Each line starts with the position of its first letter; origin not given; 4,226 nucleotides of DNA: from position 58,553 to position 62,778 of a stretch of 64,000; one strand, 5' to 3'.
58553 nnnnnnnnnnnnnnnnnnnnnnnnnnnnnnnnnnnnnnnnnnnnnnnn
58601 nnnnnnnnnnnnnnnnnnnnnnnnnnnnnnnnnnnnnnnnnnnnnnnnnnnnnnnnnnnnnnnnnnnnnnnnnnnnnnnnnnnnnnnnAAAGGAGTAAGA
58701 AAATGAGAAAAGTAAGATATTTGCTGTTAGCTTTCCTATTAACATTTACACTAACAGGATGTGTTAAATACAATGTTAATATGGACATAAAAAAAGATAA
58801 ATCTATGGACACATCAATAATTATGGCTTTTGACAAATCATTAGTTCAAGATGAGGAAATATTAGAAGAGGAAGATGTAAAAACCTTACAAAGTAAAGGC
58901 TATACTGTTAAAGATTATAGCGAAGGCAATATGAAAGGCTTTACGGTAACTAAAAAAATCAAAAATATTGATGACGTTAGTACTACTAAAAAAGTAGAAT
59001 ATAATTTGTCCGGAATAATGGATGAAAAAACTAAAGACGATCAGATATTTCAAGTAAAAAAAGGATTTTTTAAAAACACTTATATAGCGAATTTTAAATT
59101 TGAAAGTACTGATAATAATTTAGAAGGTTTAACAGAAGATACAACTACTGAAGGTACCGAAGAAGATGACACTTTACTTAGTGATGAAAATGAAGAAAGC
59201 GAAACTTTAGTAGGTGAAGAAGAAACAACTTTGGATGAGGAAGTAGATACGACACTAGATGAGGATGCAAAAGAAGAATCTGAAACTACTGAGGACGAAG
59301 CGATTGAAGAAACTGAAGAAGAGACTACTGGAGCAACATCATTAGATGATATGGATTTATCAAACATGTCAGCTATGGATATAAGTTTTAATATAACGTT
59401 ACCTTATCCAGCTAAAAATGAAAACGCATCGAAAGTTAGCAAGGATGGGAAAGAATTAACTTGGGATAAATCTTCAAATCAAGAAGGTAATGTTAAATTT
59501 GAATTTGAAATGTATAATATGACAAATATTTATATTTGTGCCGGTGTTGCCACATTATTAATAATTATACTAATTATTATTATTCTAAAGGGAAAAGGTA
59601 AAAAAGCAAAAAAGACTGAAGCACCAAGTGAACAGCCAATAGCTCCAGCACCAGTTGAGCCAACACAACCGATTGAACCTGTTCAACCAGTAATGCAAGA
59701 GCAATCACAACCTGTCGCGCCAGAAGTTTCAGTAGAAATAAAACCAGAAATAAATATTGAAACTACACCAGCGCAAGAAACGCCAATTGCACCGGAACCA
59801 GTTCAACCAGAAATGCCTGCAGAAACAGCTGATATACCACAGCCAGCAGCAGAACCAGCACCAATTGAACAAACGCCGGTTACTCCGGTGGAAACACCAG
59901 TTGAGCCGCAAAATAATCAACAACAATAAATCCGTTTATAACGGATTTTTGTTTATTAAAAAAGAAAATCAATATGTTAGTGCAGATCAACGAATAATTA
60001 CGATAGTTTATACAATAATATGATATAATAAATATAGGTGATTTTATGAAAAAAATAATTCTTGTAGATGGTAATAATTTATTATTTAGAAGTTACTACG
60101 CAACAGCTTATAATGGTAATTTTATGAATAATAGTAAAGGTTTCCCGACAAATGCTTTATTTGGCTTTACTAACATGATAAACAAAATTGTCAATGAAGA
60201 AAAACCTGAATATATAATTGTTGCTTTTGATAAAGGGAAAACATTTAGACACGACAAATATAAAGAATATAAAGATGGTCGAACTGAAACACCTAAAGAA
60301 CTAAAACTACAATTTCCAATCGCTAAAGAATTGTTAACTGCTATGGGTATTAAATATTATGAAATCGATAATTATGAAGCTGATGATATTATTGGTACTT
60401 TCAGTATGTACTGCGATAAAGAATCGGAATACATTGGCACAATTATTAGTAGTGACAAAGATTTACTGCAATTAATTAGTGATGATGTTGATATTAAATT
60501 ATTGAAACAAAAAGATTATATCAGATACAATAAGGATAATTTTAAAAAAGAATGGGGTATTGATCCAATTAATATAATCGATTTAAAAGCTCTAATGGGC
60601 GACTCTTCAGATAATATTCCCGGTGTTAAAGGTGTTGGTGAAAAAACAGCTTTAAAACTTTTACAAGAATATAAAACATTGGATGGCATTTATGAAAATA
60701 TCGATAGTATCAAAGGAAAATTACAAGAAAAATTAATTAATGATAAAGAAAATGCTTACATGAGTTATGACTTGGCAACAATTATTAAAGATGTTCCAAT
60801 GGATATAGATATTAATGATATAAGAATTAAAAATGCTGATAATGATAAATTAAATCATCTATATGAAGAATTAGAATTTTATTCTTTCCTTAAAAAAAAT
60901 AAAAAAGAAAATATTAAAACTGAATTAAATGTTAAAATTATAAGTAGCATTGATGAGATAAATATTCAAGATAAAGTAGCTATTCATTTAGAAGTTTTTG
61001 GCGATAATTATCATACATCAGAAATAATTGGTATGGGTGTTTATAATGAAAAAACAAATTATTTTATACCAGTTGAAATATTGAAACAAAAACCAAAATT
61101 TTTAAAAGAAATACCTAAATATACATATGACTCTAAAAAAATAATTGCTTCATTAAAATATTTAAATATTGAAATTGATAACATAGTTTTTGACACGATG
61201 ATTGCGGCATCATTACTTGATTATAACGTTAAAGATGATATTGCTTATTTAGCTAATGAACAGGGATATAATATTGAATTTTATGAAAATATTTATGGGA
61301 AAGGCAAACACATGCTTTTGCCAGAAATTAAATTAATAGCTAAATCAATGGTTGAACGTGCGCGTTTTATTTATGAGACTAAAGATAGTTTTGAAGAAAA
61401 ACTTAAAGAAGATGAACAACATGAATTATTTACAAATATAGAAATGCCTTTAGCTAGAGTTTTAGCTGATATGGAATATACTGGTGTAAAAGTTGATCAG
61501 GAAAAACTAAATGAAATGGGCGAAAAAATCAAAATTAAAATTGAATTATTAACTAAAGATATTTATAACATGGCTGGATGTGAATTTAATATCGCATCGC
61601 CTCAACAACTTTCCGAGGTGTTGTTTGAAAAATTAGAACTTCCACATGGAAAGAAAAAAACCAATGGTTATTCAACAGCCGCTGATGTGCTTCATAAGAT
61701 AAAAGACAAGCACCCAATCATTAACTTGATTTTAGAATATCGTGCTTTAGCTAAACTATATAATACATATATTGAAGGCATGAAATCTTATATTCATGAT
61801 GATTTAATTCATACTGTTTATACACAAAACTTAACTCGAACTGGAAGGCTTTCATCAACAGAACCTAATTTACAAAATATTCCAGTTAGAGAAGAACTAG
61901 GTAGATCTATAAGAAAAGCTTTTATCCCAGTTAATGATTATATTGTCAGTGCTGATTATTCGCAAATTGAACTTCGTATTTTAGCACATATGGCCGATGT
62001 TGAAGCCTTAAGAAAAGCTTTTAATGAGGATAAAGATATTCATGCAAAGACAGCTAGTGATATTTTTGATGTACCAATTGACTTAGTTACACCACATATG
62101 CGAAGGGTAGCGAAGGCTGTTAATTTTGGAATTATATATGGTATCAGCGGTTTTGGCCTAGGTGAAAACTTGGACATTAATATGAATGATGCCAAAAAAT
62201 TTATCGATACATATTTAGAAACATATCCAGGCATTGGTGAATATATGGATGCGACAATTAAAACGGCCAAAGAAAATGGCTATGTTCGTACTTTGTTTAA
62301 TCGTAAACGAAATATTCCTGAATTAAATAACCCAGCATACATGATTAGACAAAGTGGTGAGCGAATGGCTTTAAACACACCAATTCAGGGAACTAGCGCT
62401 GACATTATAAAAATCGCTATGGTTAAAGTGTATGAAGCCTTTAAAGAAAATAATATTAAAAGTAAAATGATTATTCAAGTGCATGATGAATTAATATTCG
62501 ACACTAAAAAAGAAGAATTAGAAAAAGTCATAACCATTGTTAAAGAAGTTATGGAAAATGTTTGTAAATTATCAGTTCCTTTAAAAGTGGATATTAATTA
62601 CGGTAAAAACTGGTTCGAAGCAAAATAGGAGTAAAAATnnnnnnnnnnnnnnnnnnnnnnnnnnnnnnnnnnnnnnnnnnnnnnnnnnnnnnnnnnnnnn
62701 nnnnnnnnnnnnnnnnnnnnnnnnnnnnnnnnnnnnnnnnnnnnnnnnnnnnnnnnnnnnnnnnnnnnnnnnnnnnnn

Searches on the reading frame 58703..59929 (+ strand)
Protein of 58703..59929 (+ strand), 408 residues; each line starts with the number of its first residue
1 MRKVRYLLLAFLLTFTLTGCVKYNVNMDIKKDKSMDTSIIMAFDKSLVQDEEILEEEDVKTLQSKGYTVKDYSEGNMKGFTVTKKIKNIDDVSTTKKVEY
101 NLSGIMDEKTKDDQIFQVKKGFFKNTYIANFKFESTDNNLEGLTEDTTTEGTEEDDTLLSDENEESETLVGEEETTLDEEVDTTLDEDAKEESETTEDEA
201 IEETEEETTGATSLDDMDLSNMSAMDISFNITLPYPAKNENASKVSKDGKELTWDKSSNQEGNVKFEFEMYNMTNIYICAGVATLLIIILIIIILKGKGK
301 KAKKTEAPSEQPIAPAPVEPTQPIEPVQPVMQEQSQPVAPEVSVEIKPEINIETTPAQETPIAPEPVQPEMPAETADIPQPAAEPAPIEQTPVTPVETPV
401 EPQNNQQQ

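Call 82: search_protein_families(library=pfam, proteins=[window:58703-59929:+], max_evalue=0.0001)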
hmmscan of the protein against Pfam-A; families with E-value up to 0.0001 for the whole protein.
window:58703-59929:+ (408 aa): 1 family
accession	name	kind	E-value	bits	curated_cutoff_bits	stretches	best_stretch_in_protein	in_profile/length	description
PF21946.1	LppM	-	1.7e-05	25.6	27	0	22-97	1-75/153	LppM domain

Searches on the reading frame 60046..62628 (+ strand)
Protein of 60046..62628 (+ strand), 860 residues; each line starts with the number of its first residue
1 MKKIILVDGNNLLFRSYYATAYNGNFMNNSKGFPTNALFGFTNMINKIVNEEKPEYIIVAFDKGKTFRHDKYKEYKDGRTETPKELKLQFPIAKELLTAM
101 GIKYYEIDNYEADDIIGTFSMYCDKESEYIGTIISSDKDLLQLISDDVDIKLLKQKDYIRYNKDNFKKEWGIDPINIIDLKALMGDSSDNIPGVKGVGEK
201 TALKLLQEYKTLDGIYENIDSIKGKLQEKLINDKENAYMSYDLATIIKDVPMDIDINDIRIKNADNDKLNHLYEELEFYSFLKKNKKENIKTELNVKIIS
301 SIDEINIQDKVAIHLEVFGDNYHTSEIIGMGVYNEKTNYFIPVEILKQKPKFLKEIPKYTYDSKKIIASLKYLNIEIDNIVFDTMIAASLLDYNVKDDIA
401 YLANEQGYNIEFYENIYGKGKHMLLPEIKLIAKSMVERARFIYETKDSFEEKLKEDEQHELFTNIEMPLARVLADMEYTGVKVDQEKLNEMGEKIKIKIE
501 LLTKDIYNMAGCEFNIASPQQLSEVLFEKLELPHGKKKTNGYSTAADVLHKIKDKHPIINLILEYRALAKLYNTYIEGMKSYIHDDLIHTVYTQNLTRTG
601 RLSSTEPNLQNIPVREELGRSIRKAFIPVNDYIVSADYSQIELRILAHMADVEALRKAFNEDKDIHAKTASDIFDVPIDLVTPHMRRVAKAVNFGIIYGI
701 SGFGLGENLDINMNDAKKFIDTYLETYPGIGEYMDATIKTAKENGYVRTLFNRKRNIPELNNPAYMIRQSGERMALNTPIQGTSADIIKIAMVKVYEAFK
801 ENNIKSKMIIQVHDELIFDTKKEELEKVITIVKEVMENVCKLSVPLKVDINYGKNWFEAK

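Call 82: search_protein_families(library=pfam, proteins=[window:60046-62628:+], max_evalue=0.0001)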
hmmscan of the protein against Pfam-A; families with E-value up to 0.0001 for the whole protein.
window:60046-62628:+ (860 aa): 4 families
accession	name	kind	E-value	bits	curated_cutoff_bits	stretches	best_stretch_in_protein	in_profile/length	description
PF00476.26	DNA_pol_A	-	7.1e-156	519.4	34.3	1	486-857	2-380/381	DNA polymerase family A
PF02739.22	5_3_exonuc_N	-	4.2e-56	189.6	34.3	1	3-171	1-164/164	5'-3' exonuclease, N-terminal resolvase-like domain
PF01367.25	5_3_exonuc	-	1.6e-35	121.9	40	1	173-266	2-96/97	5'-3' exonuclease, C-terminal SAM fold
PF22619.2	DNA_polI_exo1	-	5.2e-30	104.5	27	1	313-444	1-139/140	DNA polymerase I, ribonuclease H-like domain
